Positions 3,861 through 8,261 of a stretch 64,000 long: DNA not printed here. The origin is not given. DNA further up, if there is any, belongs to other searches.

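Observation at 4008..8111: MFS permease fused in one ORF to a glycoside hydrolase and two discoidin domains via a retained signal-peptide-like 13th helix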

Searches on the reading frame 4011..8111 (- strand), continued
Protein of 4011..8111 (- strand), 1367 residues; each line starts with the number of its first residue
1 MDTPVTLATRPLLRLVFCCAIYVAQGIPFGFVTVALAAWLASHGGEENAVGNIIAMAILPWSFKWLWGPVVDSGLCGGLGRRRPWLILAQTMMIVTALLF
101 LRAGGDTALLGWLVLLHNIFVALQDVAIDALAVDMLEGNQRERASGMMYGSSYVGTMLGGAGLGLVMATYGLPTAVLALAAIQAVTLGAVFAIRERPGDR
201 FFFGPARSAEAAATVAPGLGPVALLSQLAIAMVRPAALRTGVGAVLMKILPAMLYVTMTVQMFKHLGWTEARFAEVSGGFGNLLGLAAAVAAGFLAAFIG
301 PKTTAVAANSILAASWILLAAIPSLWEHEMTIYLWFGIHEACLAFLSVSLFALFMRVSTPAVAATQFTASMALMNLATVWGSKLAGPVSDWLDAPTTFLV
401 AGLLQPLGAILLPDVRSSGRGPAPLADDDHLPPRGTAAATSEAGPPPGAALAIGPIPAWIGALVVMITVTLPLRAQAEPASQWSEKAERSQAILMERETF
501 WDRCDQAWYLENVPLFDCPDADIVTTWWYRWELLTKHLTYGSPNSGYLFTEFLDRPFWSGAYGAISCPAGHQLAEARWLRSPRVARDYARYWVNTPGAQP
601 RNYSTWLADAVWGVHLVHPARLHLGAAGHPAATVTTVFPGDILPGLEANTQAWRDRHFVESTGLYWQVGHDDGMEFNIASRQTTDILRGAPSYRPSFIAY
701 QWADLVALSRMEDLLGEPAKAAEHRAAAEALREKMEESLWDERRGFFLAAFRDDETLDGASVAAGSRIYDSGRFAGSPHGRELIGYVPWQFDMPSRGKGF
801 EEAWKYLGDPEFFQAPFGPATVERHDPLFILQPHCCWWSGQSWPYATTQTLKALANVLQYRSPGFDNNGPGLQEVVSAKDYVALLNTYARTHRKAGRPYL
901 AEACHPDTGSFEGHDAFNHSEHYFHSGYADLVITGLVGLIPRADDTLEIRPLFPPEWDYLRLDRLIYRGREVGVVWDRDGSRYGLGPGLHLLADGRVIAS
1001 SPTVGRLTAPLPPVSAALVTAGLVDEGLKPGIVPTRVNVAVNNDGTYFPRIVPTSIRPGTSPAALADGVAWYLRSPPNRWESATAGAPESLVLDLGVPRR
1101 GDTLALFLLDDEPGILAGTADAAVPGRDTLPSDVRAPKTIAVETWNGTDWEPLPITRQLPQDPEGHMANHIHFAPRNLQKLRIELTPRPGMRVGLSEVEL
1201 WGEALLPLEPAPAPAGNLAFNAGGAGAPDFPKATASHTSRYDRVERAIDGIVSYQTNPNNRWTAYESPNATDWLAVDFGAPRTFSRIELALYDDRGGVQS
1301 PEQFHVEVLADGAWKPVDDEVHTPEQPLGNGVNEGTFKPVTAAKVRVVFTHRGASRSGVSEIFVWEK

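Call 31: search_protein_families(library=pfam, proteins=[P0152, P0163, P0016, P0034, P0029, P0018, P0033, P0095], max_evalue=0.0001)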
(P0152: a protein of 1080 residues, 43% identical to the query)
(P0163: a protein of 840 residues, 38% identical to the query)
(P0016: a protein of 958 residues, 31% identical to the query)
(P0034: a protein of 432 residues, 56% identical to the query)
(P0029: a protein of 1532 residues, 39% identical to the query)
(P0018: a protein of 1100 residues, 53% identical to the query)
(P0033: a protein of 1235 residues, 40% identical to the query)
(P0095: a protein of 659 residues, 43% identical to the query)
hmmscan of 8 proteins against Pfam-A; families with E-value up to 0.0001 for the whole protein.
P0152 (1080 aa): 5 families
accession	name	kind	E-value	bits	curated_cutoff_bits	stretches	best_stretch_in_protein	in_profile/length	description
PF13517.12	FG-GAP_3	-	1.6e-25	89.9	26.9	2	631-692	1-60/61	FG-GAP-like repeat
PF07690.21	MFS_1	-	5.9e-23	81.8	33.4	1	18-396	1-346/347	Major Facilitator Superfamily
PF03092.22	BT1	-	4.5e-20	72.2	22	1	25-210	1-189/432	BT1 family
PF01839.29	FG-GAP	-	6.2e-11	42.4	22.1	1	676-697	3-24/37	FG-GAP repeat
PF13000.13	Acatn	-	3.2e-08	33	23.7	1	16-139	3-148/546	Acetyl-coenzyme A transporter 1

P0163 (840 aa): 4 families
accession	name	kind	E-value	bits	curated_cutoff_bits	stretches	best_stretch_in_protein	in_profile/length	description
PF06439.18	3keto-disac_hyd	-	5.5e-46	157.4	26.8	1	644-831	1-187/187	3-keto-disaccharide hydrolase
PF07690.21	MFS_1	-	1.6e-26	93.5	33.4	2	3-238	5-223/347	Major Facilitator Superfamily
PF13000.13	Acatn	-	3.5e-09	36.2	23.7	1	1-79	7-86/546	Acetyl-coenzyme A transporter 1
PF03092.22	BT1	-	4.5e-08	32.7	22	1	6-181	1-178/432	BT1 family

P0016 (958 aa): 4 families
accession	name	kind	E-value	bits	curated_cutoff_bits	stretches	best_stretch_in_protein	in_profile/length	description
PF07690.21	MFS_1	-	3.7e-28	98.9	33.4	1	476-852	6-346/347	Major Facilitator Superfamily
PF04389.22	Peptidase_M28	-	1.9e-18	67.3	21.3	1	92-335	1-177/193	Peptidase family M28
PF03092.22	BT1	-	9.1e-11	41.6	22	1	482-678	1-187/432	BT1 family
PF13000.13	Acatn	-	6.5e-09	35.3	23.7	1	474-599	4-150/546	Acetyl-coenzyme A transporter 1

P0034 (432 aa): 2 families
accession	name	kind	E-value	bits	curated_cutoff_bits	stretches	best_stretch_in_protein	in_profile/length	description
PF07690.21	MFS_1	-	1.8e-20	73.6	33.4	1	15-367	1-332/347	Major Facilitator Superfamily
PF13000.13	Acatn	-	1.6e-14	53.8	23.7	1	13-88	3-79/546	Acetyl-coenzyme A transporter 1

P0029 (1532 aa): 8 families
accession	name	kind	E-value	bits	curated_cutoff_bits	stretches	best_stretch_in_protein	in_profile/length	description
PF22422.2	MGH1-like_GH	-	4e-64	217.9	27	1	294-638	2-356/356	Mannosylglycerate hydrolase MGH1-like glycoside hydrolase domain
PF00754.31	F5_F8_type_C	-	2.1e-25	89.7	28.2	2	752-871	4-118/127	F5/8 type C domain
PF22633.2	F5_F8_type_C_2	-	4.3e-22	79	27.8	2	776-858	9-85/91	NedA-like, galactose-binding domain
PF22352.2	K319L-like_PKD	-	3e-13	50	27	1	1358-1444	1-84/84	K319L-like, PKD domain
PF00028.23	Cadherin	-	2.2e-08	34.8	28.8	1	1264-1347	6-92/93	Cadherin domain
PF17963.7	Big_9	-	1.2e-07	32.9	23.6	0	1351-1443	1-89/89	Bacterial Ig domain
PF03633.20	Glyco_hydro_65C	-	1.5e-07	31.5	22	1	656-702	5-52/62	Glycosyl hydrolase family 65, C-terminal domain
PF01204.24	Trehalase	-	6.3e-05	22.5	21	0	414-466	309-361/512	Trehalase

P0018 (1100 aa): 6 families
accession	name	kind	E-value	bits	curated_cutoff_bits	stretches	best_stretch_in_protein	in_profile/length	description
PF22422.2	MGH1-like_GH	-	1.7e-76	258.6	27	1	363-700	2-356/356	Mannosylglycerate hydrolase MGH1-like glycoside hydrolase domain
PF00754.31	F5_F8_type_C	-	2.3e-12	47.6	28.2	1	968-1084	6-114/127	F5/8 type C domain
PF22633.2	F5_F8_type_C_2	-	9.4e-11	42.6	27.8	1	980-1080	2-91/91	NedA-like, galactose-binding domain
PF03633.20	Glyco_hydro_65C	-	1e-07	32.1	22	1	717-772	4-60/62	Glycosyl hydrolase family 65, C-terminal domain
PF21606.3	BgaA-like_CBM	-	1.6e-07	31.9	27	0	968-1047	3-89/160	Beta-galactosidase-like, Galactose-binding domain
PF01204.24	Trehalase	-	7.1e-06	25.6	21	1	483-534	309-360/512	Trehalase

P0033 (1235 aa): 6 families
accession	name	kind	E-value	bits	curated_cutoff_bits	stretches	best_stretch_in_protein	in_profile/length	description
PF22422.2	MGH1-like_GH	-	1.7e-64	219.1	27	1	563-906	4-356/356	Mannosylglycerate hydrolase MGH1-like glycoside hydrolase domain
PF12733.13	Cadherin-like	-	5.2e-41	139.4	24.2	4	302-385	2-88/89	Cadherin-like beta sandwich domain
PF00754.31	F5_F8_type_C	-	1e-16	61.6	28.2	1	1017-1136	1-114/127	F5/8 type C domain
PF22633.2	F5_F8_type_C_2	-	4.2e-10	40.6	27.8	1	1044-1131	9-90/91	NedA-like, galactose-binding domain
PF03633.20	Glyco_hydro_65C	-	2.1e-09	37.4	22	1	924-975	5-57/62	Glycosyl hydrolase family 65, C-terminal domain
PF01204.24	Trehalase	-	1.6e-05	24.4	21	1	681-732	309-360/512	Trehalase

P0095 (659 aa): 2 families
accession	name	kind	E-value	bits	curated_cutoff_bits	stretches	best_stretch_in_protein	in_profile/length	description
PF22422.2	MGH1-like_GH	-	3.1e-72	244.6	27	1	257-565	5-356/356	Mannosylglycerate hydrolase MGH1-like glycoside hydrolase domain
PF03633.20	Glyco_hydro_65C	-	2e-09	37.5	22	1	583-637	5-60/62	Glycosyl hydrolase family 65, C-terminal domain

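Call 63: find_encoding_contigs(protein=P0014, flank=10000, max_places=2)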
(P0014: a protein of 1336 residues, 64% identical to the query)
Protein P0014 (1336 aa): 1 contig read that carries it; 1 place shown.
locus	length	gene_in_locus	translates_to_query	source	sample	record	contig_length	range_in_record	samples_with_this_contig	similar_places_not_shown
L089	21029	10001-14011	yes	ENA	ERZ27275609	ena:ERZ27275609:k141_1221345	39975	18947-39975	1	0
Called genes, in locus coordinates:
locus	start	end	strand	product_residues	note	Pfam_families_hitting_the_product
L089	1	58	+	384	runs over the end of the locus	PF00155:Aminotran_1_2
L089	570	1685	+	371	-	PF00712:DNA_pol3_beta, PF02767:DNA_pol3_beta_2, PF02768:DNA_pol3_beta_3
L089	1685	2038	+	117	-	PF05258:DciA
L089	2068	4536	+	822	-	PF02518:HATPase_c, PF00204:DNA_gyraseB, PF01751:Toprim, PF00986:DNA_gyraseB_C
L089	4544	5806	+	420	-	PF16257:UxaE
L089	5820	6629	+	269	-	PF01261:AP_endonuc_2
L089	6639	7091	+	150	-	PF05025:RbsD_FucU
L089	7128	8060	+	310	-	PF00248:Aldo_ket_red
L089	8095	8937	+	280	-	PF04909:Amidohydro_2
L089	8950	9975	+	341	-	PF08240:ADH_N, PF16912:Glu_dehyd_C (weak), PF00107:ADH_zinc_N, PF13602:ADH_zinc_N_2 (weak)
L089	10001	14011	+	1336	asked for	PF07690:MFS_1, PF13000:Acatn, PF22422:MGH1-like_GH, PF03633:Glyco_hydro_65C (weak), PF24135:DUF7402 (faint), PF00754:F5_F8_type_C (weak), PF22633:F5_F8_type_C_2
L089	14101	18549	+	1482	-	PF06283:ThuA, PF23500:DUF7133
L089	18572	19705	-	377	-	PF01408:GFO_IDH_MocA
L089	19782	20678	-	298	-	-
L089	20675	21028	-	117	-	?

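Call 64: find_encoding_contigs(protein=P0008, flank=10000, max_places=2)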
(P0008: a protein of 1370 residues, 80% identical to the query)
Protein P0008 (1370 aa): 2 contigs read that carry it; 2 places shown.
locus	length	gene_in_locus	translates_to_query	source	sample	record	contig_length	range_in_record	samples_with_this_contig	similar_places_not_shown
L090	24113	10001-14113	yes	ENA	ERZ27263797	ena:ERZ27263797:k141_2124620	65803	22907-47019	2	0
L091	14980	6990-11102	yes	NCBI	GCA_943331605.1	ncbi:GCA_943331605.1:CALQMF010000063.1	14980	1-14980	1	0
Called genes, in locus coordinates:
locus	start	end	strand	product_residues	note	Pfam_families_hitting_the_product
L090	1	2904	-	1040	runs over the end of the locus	PF00873:ACR_tran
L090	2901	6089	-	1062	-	PF00873:ACR_tran, PF03176:MMPL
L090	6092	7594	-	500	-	PF25917:BSH_RND, PF25973:BSH_CzcB (faint), PF25876:HH_MFP_RND, PF25944:Beta-barrel_RND, PF25967:RND-MFP_C, PF25989:YknX_C (weak)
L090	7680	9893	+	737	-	PF13435:Cytochrome_C554 (weak), PF07719:TPR_2 (faint), PF13428:TPR_14 (faint), PF13432:TPR_16 (faint), PF23914:TPR_CcmH_CycH (faint), PF13174:TPR_6 (faint), PF13181:TPR_8 (faint), PF13414:TPR_11 (faint), +3 more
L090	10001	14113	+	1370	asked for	PF07690:MFS_1, PF13000:Acatn, PF22422:MGH1-like_GH, PF03633:Glyco_hydro_65C, PF00754:F5_F8_type_C, PF22633:F5_F8_type_C_2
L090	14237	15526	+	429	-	PF07596:SBP_bac_10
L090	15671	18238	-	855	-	PF01590:GAF, PF13185:GAF_2, PF01590:GAF, PF13185:GAF_2, PF13492:GAF_3, PF00989:PAS, PF08448:PAS_4, PF00211:Guanylate_cyc, +2 more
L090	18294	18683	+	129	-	-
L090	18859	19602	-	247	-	PF13521:AAA_28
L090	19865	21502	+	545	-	PF04966:OprB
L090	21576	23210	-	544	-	PF02515:CoA_transf_3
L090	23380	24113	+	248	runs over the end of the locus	PF00196:GerE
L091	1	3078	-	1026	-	?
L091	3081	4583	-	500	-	PF25917:BSH_RND, PF25973:BSH_CzcB (faint), PF25876:HH_MFP_RND, PF25944:Beta-barrel_RND, PF25967:RND-MFP_C, PF25989:YknX_C (weak)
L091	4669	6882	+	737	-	PF13435:Cytochrome_C554 (weak), PF07719:TPR_2 (faint), PF13428:TPR_14 (faint), PF13432:TPR_16 (faint), PF23914:TPR_CcmH_CycH (faint), PF13174:TPR_6 (faint), PF13181:TPR_8 (faint), PF13414:TPR_11 (faint), +3 more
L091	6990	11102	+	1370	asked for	PF07690:MFS_1, PF13000:Acatn, PF22422:MGH1-like_GH, PF03633:Glyco_hydro_65C, PF00754:F5_F8_type_C, PF22633:F5_F8_type_C_2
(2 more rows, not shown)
